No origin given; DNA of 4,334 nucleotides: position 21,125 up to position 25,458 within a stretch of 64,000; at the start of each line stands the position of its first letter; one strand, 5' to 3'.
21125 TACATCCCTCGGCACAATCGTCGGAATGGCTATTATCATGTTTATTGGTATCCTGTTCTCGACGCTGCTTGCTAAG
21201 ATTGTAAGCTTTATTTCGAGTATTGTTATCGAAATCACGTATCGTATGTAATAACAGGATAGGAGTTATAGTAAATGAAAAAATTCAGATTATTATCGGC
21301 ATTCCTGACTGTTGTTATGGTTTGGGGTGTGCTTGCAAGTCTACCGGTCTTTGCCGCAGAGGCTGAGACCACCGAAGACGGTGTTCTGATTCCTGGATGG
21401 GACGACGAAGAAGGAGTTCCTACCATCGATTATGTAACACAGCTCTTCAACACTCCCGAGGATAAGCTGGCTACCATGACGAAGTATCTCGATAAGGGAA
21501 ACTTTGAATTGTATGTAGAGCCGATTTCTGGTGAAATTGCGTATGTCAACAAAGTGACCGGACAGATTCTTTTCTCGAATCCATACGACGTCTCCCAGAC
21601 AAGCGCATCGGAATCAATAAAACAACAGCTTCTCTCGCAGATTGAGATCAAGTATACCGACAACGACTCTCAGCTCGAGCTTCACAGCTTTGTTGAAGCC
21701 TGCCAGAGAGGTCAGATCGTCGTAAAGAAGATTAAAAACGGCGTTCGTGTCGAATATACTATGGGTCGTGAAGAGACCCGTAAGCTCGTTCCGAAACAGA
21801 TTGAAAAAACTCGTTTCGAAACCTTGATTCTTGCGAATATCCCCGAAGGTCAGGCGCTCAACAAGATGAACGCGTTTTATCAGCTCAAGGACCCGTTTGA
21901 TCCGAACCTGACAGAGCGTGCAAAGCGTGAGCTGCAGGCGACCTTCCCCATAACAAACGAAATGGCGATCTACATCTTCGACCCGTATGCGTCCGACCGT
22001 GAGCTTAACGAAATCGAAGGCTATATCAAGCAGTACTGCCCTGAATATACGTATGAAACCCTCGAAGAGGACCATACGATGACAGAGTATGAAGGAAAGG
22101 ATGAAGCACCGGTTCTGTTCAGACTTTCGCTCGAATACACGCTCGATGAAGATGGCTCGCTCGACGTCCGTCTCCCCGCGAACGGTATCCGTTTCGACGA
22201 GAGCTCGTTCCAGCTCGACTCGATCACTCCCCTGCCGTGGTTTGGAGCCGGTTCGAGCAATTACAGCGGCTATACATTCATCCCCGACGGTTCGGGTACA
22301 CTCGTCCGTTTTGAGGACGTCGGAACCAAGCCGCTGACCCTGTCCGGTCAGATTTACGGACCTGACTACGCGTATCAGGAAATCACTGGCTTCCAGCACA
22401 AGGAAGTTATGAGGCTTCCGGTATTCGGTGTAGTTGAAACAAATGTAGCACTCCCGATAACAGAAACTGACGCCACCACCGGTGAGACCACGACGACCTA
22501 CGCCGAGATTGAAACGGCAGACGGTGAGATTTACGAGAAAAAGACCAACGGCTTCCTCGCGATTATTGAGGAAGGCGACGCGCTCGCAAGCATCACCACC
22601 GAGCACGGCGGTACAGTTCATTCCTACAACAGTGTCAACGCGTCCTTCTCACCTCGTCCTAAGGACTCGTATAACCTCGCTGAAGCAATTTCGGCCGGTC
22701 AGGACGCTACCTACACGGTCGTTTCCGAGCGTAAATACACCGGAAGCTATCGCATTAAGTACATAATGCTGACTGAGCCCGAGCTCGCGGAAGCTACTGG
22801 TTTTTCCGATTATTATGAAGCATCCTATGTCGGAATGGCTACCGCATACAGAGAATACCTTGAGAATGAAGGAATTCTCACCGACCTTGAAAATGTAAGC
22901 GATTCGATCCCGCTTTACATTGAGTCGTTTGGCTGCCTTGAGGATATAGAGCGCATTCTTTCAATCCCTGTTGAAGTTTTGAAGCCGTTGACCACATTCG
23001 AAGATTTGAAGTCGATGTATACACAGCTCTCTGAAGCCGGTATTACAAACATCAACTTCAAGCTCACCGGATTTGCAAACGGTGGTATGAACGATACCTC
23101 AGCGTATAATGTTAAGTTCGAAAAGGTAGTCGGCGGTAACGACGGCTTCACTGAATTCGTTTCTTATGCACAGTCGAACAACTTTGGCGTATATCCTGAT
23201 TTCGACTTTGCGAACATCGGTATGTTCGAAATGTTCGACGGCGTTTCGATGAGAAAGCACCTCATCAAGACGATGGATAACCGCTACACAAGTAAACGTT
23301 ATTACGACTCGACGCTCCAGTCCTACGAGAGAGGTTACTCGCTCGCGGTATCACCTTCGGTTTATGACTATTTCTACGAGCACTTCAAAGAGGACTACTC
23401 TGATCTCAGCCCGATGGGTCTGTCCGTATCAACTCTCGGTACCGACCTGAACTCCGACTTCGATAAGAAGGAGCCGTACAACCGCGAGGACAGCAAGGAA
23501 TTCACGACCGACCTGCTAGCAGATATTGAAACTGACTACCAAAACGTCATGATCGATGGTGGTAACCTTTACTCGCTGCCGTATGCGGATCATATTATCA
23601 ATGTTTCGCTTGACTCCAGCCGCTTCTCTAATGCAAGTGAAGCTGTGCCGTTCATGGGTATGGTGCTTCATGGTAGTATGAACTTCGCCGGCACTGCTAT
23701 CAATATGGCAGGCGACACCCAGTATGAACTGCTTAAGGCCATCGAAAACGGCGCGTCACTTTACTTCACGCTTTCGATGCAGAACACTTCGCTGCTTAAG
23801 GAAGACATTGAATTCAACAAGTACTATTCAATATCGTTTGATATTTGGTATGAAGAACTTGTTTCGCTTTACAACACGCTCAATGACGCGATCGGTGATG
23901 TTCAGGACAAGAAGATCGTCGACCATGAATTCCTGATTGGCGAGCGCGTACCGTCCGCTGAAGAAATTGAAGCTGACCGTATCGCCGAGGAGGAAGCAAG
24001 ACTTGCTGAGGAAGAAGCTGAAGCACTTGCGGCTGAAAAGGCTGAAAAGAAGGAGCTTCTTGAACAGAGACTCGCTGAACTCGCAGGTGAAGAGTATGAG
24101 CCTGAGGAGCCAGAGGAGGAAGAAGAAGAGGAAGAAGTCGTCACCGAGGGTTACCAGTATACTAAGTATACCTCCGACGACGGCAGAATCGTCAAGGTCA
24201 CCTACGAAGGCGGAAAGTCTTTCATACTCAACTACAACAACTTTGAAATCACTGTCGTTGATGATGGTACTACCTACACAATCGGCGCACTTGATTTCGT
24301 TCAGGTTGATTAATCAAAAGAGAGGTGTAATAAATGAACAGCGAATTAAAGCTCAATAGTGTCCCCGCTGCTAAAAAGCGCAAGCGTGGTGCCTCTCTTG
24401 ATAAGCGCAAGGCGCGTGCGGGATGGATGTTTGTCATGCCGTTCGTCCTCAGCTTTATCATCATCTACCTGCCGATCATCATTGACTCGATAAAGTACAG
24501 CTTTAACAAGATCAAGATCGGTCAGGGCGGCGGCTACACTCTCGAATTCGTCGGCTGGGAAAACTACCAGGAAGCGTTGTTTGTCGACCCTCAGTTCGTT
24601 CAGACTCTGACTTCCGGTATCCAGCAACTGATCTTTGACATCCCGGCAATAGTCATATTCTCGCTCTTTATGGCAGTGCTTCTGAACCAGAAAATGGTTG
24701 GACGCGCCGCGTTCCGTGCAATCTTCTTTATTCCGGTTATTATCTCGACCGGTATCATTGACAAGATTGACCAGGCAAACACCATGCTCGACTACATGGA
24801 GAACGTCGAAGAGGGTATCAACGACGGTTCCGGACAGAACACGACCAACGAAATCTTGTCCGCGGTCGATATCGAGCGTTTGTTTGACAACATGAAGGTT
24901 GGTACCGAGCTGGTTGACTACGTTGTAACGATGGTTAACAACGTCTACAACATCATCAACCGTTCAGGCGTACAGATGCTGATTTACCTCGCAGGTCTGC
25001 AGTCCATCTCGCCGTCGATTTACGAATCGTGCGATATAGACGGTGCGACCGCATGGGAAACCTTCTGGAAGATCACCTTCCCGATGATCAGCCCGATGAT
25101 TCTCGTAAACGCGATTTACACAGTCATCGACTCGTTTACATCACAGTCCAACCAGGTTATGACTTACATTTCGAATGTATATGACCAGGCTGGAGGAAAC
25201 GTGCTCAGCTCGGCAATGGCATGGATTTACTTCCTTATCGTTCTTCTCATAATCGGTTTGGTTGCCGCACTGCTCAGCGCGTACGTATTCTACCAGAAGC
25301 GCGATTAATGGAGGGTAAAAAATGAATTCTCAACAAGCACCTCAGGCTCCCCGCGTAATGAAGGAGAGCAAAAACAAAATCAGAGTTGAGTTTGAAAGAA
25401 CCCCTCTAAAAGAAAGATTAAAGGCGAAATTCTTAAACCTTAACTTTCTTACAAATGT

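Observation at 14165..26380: Seven-gene operon: giant module-bearing binding protein, two ABC permease pairs, an NHL-propeller/Yip1 membrane protein and a 1012-aa secreted protein of no recognisable family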

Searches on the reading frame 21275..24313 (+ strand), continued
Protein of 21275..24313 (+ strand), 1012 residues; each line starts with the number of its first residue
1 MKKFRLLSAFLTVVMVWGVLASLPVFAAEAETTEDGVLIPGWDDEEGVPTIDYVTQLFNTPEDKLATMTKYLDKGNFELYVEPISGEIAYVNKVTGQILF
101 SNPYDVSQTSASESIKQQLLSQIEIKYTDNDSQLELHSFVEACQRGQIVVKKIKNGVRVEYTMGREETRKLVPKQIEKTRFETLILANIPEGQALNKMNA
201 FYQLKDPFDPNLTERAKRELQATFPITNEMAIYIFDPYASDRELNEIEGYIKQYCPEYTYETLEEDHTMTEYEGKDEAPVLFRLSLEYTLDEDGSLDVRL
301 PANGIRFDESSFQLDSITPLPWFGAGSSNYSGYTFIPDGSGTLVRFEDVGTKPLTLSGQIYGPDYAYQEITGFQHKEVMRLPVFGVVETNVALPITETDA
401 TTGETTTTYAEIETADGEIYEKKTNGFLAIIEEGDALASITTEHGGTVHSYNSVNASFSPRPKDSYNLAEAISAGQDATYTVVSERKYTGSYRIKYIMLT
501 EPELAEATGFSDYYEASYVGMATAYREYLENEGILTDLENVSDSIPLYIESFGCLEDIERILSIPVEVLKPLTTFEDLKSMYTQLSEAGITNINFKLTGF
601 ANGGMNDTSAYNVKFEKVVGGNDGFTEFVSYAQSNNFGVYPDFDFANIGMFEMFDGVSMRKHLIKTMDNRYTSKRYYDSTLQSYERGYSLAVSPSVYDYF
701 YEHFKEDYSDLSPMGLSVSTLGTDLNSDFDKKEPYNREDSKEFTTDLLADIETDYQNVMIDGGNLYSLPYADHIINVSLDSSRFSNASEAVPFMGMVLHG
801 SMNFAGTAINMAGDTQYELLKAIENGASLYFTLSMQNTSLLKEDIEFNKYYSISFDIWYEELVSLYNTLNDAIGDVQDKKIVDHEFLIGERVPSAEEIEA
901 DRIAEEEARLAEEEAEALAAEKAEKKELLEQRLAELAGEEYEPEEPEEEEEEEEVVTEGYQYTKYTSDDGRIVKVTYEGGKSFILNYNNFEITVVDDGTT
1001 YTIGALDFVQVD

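Call 48: search_protein_families(library=pfam, alignment_id=A1, max_evalue=5)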
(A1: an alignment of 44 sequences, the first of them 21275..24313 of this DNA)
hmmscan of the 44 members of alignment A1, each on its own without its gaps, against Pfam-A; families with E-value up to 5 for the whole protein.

A. member 1, window:21275-24313:+ (1012 aa): 1 family
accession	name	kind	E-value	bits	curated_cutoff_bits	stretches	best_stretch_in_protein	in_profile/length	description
PF18952.6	DUF5696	-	6.7e-146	487.7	25.6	2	261-887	5-576/612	Family of unknown function (DUF5696)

B. families by the number of members that match (of 44 scanned): 35 families (the first 25 are shown)
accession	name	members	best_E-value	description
PF18952.6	DUF5696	44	9.2e-152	Family of unknown function (DUF5696)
PF17564.7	DUF5470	4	0.029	Family of unknown function (DUF5470)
PF18534.6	HBD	4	0.065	Helical bundle domain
PF18475.7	PIN7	3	0.039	PIN domain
PF11705.13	RNA_pol_3_Rpc31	3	0.25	DNA-directed RNA polymerase III subunit Rpc31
PF23162.1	AEP_C962R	1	0.012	C962R protein N-terminal AEP domain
PF02092.22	tRNA_synt_2f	1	0.019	Glycyl-tRNA synthetase beta subunit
PF19773.5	DUF6259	1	0.047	Domain of unknown function (DUF6259)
PF04147.17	Nop14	1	0.058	Nop14-like family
PF09236.15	AHSP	1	0.06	Alpha-haemoglobin stabilising protein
PF22947.2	ULD_3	1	0.063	Leucine--tRNA ligase, ubiquitin-like domain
PF19809.4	DUF6292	1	0.069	Family of unknown function (DUF6292)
PF09073.15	BUD22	1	0.072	BUD22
PF11512.13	Atu4866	1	0.072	Agrobacterium tumefaciens protein Atu4866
PF17425.8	Arylsulfotran_N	1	0.075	Arylsulfotransferase Ig-like domain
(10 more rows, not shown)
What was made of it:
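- On Pfam DUF5696 (PF18952): All 44 aligned homologs also match (call 48).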

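Call 56: find_encoding_contigs(protein=window:21275-24313:+, flank=3000, max_places=4)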
Protein window:21275-24313:+ (1012 aa): 22 contigs read that carry it; 4 places shown.
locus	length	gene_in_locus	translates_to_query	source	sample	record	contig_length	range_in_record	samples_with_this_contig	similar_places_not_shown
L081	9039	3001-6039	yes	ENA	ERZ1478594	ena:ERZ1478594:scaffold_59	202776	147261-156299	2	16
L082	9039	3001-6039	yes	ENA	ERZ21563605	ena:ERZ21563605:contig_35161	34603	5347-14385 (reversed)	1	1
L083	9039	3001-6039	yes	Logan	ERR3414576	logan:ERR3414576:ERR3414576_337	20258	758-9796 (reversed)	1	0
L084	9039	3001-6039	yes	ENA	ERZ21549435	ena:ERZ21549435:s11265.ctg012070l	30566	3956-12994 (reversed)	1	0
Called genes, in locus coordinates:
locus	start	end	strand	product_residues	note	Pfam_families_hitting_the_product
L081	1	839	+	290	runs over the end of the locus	PF00528:BPD_transp_1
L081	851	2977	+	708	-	PF06739:SBBP (faint), PF01436:NHL (faint), PF04893:Yip1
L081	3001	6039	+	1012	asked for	PF18952:DUF5696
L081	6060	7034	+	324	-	PF00528:BPD_transp_1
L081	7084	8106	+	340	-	PF00528:BPD_transp_1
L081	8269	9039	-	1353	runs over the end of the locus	PF25596:CPSase_L_D1, PF02786:CPSase_L_D2, PF02787:CPSase_L_D3, PF25596:CPSase_L_D1, PF02655:ATP-grasp_3, PF02786:CPSase_L_D2, PF15632:ATPgrasp_Ter, PF02142:MGS, +4 more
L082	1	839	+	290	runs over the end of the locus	PF00528:BPD_transp_1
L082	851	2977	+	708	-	PF06739:SBBP (faint), PF01436:NHL (faint), PF04893:Yip1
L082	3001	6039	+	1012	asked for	PF18952:DUF5696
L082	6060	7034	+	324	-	PF00528:BPD_transp_1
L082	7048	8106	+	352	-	PF00528:BPD_transp_1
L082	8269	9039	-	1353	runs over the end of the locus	PF25596:CPSase_L_D1, PF02786:CPSase_L_D2, PF02787:CPSase_L_D3, PF25596:CPSase_L_D1, PF02655:ATP-grasp_3, PF02786:CPSase_L_D2, PF15632:ATPgrasp_Ter, PF02142:MGS, +4 more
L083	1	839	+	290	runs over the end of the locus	PF00528:BPD_transp_1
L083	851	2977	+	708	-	PF06739:SBBP (faint), PF01436:NHL (faint), PF04893:Yip1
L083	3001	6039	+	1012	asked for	PF18952:DUF5696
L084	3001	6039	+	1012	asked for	PF18952:DUF5696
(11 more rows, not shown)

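Call 63: search_protein_representatives(alignment_id=A1)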
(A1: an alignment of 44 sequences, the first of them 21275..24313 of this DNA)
Query: 44 sequences, 1021 profile positions. Proteins with E-value up to 0.001 (for the whole library): 5488; up to 1e-10: 4441; up to 1e-30: 2910. The best 150 are listed.
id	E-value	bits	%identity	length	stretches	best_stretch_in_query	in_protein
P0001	0.0e+00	1758.7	-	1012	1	1-1021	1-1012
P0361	0.0e+00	1515.6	-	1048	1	1-1021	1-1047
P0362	0.0e+00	1410.8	-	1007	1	1-1021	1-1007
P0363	0.0e+00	1372.2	-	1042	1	4-1020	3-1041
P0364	0.0e+00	1355.6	-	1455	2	2-953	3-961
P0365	0.0e+00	1351.7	-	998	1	1-1020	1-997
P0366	0.0e+00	1334.9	-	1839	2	1-950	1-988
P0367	0.0e+00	1331.4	-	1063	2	29-1020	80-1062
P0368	0.0e+00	1329.2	-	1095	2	401-1019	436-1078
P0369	0.0e+00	1318.5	-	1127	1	4-1015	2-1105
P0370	0.0e+00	1303.3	-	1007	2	422-1021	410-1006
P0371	0.0e+00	1301.4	-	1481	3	190-938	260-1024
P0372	0.0e+00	1298.6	-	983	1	4-1020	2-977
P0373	0.0e+00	1294.8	-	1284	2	1-1006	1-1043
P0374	0.0e+00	1293.6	-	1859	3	189-939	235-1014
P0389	0.0e+00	1246.0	-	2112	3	191-943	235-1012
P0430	0.0e+00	1156.1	-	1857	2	2-943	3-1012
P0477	0.0e+00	1057.4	-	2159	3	232-953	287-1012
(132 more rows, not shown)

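Call 70: search_protein_families(library=pfam, alignment_id=A7, max_evalue=0.0001)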
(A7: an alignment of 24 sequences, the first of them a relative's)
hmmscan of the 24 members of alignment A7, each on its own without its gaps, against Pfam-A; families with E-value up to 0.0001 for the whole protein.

A. member 1, P0366 (1839 aa): 1 family
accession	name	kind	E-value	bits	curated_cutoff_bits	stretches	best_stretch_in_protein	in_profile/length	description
PF18952.6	DUF5696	-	5.5e-132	441.8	25.6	2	446-922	131-575/612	Family of unknown function (DUF5696)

B. families by the number of members that match (of 24 scanned): 3 families
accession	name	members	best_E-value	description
PF18952.6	DUF5696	24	5.5e-136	Family of unknown function (DUF5696)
PF21461.3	HL_N-beta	1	5.4e-06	Hyaluronate lyase, N-terminal beta-sheet domain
PF05859.17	Mis12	1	6.1e-05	Mis12 protein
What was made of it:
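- Tried and rejected: Pfam finds none in 24 proteins of 1,600-2,500 aa (call 70).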

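Call 72: search_dna_similar(query=window:21275-24313:+, collection=plasmids, mode=protein, max_evalue=0.001, max_rows=20)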
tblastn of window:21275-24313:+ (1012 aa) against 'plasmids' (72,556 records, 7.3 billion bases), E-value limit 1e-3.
Records with a match: 2; places in all: 2; records where one place covers at least 80% of the query: 1.
Best place of each record, by identity: <60% 2.
By first word of the organism name: Butyrivibrio 1; Paenibacillus 1.
By predicted mobility (MOB-suite, as given by PLSDB): non-mobilizable 2.
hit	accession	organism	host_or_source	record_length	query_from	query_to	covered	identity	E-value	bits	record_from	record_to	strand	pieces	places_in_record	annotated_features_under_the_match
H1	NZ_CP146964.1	Butyrivibrio fibrisolvens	Bovinae,Bovine rumen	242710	61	887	82%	26.3%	4e-66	251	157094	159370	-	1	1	DUF5696 domain-containing protein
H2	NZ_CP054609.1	Paenibacillus cellulosilyticus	cell culture,soil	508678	280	887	60%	25.1%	4e-37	160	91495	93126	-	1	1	DUF5696 domain-containing protein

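Call 73: get_annotated_region(hit=H1, flank=10000)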
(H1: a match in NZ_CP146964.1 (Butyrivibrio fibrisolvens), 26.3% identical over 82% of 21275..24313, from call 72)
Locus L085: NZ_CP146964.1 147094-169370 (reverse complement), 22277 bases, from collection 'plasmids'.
description: Butyrivibrio fibrisolvens strain D1 plasmid pNP243, complete sequence
organism: Butyrivibrio fibrisolvens (NCBI taxid 831)
taxonomy: Bacteria; Bacillota; Clostridia; Lachnospirales; Lachnospiraceae; Butyrivibrio; Butyrivibrio fibrisolvens
host: -; source: Bovinae,Bovine rumen; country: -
typing (MOB-suite, as given by PLSDB): non-mobilizable
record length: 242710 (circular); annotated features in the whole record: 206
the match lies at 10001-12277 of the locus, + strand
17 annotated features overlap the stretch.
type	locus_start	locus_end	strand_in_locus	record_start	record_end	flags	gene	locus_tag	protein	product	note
CDS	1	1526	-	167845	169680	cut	-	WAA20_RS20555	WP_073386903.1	histidine kinase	GO:0000160 - phosphorelay signal transduction system [Evidence IEA]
CDS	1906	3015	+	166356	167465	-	-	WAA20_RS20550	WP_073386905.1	glycoside hydrolase family 43 protein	-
CDS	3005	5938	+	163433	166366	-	-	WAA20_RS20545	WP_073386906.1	extracellular solute-binding protein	-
CDS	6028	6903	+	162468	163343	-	-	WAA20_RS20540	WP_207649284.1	sugar ABC transporter permease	-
CDS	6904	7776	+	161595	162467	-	-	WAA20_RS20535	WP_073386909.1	carbohydrate ABC transporter permease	GO:0008643 - carbohydrate transport [Evidence IEA]; GO:0055085 - transmembrane transport [Evidence IEA]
CDS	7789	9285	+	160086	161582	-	-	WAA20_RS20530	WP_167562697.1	NHL repeat-containing protein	-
CDS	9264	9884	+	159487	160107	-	-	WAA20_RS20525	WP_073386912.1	YIP1 family protein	-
CDS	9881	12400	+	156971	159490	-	-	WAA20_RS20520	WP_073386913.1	DUF5696 domain-containing protein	-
CDS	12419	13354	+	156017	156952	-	-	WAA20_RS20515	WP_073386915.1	sugar ABC transporter permease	-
CDS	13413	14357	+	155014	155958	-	-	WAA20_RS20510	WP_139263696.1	carbohydrate ABC transporter permease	GO:0008643 - carbohydrate transport [Evidence IEA]; GO:0055085 - transmembrane transport [Evidence IEA]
CDS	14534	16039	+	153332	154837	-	-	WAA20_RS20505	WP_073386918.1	extracellular solute-binding protein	-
CDS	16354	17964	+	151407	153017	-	-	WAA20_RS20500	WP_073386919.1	extracellular solute-binding protein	-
CDS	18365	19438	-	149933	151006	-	-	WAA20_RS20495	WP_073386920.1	J domain-containing protein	-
CDS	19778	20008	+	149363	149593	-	-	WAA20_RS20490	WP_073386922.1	hypothetical protein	-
CDS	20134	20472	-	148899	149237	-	-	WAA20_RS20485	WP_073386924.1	hypothetical protein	-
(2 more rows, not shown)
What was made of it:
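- On Gram-positive polysaccharide utilisation locus: The Butyrivibrio ortholog does have a GH43 gene and a histidine kinase (call 73).
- Closest known: Gram-positive polysaccharide utilisation loci. Same: The Butyrivibrio version also has a GH43 gene and a histidine kinase next to it (call 73).
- A GH43 gene overlaps the start of the binding-protein gene in Butyrivibrio, with a histidine kinase upstream (call 73). In Butyrivibrio the cassette is coupled to a GH43 gene, a histidine kinase and extra sugar-binding proteins, like a foraging locus (call 73). Butyrivibrio has two further binding-protein genes right after P4 that could serve P3/P4 (call 73).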

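Call 74: get_annotated_region(hit=H2, flank=10000)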
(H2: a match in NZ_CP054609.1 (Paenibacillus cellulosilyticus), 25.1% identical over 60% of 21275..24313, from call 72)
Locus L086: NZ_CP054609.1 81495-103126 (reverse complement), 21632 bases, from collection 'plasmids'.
description: Paenibacillus cellulosilyticus strain KACC 14175 plasmid unnamed1, complete sequence
organism: Paenibacillus cellulosilyticus (NCBI taxid 375489)
taxonomy: Bacteria; Bacillota; Bacilli; Bacillales; Paenibacillaceae; Paenibacillus; Paenibacillus cellulosilyticus
host: -; source: cell culture,soil; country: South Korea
typing (MOB-suite, as given by PLSDB): non-mobilizable
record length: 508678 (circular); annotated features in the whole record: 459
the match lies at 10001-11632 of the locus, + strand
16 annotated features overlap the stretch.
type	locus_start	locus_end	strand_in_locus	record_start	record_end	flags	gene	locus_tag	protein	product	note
CDS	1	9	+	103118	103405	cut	-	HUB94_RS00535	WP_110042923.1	stage VI sporulation protein F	-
CDS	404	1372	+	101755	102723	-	-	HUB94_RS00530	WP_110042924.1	aldo/keto reductase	-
CDS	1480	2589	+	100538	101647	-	ugpC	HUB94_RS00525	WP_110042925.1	sn-glycerol-3-phosphate ABC transporter ATP-binding protein UgpC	-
CDS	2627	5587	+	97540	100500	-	-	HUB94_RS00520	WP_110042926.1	extracellular solute-binding protein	-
CDS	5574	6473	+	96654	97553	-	-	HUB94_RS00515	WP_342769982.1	sugar ABC transporter permease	-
CDS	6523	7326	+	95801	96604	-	-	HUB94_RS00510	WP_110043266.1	carbohydrate ABC transporter permease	GO:0008643 - carbohydrate transport [Evidence IEA]; GO:0055085 - transmembrane transport [Evidence IEA]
CDS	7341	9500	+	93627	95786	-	-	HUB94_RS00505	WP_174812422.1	YIP1 family protein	-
CDS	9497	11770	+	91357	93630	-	-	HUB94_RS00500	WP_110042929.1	DUF5696 domain-containing protein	-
CDS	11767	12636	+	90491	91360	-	-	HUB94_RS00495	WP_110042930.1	sugar ABC transporter permease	-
CDS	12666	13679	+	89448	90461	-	-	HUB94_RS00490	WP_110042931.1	carbohydrate ABC transporter permease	GO:0008643 - carbohydrate transport [Evidence IEA]; GO:0055085 - transmembrane transport [Evidence IEA]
CDS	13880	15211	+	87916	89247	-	-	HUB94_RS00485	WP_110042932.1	LLM class flavin-dependent oxidoreductase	-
CDS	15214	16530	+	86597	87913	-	-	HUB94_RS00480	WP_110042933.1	LLM class flavin-dependent oxidoreductase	-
CDS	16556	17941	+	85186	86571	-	-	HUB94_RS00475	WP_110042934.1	extracellular solute-binding protein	-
CDS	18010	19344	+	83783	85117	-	-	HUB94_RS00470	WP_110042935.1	LLM class flavin-dependent oxidoreductase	-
CDS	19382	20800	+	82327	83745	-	-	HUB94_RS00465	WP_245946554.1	extracellular solute-binding protein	-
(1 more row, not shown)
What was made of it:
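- On CUT1 ABC importer (TC 3.A.1.1): An annotated UgpC-type ATPase gene is adjacent in the Paenibacillus ortholog (call 74), so a subunit encoded elsewhere in the genome is likely.
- A ugpC/msmX-type ATPase gene lies directly upstream in Paenibacillus (call 74). In both cultured species it is plasmid-borne, so it is accessory (calls 73, 74).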

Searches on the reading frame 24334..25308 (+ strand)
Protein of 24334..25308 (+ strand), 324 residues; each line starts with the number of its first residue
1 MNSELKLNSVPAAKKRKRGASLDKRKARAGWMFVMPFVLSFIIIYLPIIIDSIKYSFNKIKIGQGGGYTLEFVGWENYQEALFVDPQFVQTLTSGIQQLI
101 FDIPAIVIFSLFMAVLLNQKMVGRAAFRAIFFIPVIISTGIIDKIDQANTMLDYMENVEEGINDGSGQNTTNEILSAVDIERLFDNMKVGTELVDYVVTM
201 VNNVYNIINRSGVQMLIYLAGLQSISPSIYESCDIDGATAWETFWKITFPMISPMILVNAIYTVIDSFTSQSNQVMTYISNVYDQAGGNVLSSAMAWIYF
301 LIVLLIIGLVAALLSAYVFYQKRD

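Call 3: search_protein_families(library=pfam, proteins=[window:24334-25308:+], max_evalue=0.01)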
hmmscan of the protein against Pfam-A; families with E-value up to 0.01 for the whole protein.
window:24334-25308:+ (324 aa): 1 family
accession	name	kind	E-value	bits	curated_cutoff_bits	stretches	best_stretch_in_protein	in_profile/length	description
PF00528.27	BPD_transp_1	-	6.9e-09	36.1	26.4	1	215-319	69-177/184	Binding-protein-dependent transport system inner membrane component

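Call 4: search_protein_families(library=ncbifam, proteins=[window:24334-25308:+], max_evalue=0.01)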
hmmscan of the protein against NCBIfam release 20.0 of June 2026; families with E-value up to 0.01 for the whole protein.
window:24334-25308:+ (324 aa): 9 families
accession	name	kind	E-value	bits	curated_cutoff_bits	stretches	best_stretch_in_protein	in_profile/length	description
NF007852.0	PRK10561.1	equivalog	4.1e-11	43.3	335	2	211-306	170-278/295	sn-glycerol-3-phosphate ABC transporter permease UgpA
NF040932.1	ABC_arch_GlcU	equivalog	2.5e-06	27.3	340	1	208-268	145-202/272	glucose ABC transporter permease GlcU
NF008232.0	PRK10999.1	equivalog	1.5e-05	24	392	1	215-256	391-433/520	maltose ABC transporter permease MalF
NF008231.0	PRK10998.1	equivalog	2.3e-05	24.1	261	1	174-270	134-229/296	maltose ABC transporter permease MalG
NF040931.1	ABC_arch_GlcT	equivalog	0.0001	22.1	360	1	36-268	5-212/278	glucose ABC transporter permease GlcT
TIGR00969.1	3a0106s02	subfamily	0.0013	18.2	240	1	222-263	166-207/272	sulfate ABC transporter permease subunit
TIGR01581.1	Mo_ABC_porter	hypoth_equivalog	0.0016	18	210.3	1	220-265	124-169/225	ABC transporter permease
NF006939.0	PRK09421.1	equivalog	0.0023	17.3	262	1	222-295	116-186/230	molybdate ABC transporter permease subunit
TIGR03262.1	PhnU2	equivalog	0.0052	15.5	593.25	1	205-314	415-532/546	putative 2-aminoethylphosphonate ABC transporter permease subunit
